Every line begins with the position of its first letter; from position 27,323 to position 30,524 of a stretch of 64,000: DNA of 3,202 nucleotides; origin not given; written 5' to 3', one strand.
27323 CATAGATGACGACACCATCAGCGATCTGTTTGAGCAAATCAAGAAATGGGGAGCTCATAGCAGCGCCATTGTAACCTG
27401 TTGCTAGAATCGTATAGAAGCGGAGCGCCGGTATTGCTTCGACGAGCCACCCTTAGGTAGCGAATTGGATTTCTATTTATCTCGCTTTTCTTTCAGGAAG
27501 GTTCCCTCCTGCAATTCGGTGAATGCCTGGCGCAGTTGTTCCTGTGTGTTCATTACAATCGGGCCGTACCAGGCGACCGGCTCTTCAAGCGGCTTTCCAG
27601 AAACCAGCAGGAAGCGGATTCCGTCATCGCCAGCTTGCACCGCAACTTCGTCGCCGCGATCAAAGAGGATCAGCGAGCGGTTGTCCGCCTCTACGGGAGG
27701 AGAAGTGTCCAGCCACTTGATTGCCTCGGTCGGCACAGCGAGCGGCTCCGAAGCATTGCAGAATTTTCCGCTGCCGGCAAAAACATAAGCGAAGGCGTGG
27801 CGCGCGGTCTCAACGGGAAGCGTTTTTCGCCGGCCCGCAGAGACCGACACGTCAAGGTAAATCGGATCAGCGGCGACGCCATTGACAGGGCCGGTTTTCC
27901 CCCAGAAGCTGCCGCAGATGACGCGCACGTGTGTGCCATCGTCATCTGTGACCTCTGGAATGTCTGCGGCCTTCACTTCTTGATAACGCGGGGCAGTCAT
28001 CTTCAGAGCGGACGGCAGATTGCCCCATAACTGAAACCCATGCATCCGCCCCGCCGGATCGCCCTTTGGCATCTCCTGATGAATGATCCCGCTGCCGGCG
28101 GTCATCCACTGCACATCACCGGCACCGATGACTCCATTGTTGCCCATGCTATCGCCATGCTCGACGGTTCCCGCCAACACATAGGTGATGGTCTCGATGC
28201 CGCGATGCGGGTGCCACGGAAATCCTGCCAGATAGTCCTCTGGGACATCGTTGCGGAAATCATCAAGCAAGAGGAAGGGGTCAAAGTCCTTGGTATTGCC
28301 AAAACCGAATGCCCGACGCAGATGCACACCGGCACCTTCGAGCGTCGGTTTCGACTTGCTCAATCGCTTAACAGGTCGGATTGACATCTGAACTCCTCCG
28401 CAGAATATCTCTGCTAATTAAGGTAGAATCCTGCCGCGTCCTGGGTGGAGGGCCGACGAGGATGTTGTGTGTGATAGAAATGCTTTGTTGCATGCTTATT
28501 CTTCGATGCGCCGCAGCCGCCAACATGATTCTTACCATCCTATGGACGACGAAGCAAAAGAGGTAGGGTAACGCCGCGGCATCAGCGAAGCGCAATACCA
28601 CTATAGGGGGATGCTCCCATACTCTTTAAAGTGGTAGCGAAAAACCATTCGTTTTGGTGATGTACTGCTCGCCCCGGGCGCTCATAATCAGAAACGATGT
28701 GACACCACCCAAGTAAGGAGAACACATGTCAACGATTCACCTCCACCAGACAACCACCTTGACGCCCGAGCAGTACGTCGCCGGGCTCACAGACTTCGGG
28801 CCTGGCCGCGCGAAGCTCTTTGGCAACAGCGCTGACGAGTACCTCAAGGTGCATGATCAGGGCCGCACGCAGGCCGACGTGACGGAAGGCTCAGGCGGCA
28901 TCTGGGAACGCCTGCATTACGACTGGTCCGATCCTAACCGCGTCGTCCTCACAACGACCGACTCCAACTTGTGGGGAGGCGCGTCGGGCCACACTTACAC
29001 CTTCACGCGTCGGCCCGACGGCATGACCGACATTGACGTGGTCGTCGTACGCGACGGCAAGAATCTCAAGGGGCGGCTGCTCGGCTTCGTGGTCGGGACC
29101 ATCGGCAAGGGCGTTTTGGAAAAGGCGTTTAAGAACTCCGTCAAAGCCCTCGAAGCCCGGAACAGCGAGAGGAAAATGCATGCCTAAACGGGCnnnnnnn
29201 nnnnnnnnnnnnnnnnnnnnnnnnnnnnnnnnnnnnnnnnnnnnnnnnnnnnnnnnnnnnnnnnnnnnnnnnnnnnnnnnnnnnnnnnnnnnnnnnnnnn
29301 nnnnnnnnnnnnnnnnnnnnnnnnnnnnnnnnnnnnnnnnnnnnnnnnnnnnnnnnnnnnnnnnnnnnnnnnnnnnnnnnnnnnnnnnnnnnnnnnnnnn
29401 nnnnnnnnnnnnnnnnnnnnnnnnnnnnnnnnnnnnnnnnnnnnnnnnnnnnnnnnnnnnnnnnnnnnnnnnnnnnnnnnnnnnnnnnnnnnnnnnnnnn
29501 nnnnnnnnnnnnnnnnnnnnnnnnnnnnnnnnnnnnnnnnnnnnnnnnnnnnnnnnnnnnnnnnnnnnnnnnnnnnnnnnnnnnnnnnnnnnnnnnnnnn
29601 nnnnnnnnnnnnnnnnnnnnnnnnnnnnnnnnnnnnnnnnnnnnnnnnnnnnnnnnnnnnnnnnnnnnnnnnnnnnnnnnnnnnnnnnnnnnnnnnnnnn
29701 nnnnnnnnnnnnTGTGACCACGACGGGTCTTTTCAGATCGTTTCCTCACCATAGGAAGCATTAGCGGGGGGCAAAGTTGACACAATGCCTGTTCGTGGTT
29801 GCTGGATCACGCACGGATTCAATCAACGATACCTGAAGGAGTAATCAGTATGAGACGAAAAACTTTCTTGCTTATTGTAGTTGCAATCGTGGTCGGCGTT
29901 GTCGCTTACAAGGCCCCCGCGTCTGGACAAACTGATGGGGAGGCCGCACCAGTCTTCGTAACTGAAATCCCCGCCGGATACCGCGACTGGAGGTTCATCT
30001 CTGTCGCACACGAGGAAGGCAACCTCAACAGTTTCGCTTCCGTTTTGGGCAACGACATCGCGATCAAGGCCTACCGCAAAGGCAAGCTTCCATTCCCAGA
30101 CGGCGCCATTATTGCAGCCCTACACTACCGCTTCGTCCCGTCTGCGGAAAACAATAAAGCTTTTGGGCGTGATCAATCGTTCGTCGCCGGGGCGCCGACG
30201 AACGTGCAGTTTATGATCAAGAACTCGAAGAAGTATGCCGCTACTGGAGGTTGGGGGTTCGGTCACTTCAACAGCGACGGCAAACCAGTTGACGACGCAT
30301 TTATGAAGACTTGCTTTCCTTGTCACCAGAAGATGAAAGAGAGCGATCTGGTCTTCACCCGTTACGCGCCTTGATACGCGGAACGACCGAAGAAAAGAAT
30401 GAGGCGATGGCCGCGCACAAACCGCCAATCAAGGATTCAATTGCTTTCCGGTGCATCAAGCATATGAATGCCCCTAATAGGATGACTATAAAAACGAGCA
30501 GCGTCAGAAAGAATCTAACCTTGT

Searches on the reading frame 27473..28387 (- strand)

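Call 28: search_protein_families(library=pfam, proteins=[window:27473-28387:-], max_evalue=0.001)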
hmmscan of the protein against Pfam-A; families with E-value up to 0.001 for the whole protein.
window:27473-28387:- (304 aa): 2 families
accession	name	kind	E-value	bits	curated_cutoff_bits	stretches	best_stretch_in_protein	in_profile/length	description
PF02678.22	Pirin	-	2.1e-35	121.5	26.1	1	21-121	2-107/108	Pirin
PF05726.19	Pirin_C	-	1.4e-24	86.9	27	1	177-297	1-102/103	Pirin C-terminal cupin domain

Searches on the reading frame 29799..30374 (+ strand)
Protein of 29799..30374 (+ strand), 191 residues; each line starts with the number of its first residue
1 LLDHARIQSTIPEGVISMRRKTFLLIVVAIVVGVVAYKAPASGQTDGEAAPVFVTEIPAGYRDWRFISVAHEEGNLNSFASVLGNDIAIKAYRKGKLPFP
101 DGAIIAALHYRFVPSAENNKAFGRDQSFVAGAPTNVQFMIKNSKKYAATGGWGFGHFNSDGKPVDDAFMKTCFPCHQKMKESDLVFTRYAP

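Call 28: search_protein_families(library=pfam, proteins=[window:29799-30374:+], max_evalue=0.001)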
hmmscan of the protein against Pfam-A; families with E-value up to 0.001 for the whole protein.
window:29799-30374:+ (191 aa): 1 family
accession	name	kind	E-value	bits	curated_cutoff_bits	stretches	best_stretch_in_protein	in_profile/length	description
PF16694.10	Cytochrome_P460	-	3.3e-35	121.6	27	1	58-187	1-125/125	Cytochrome P460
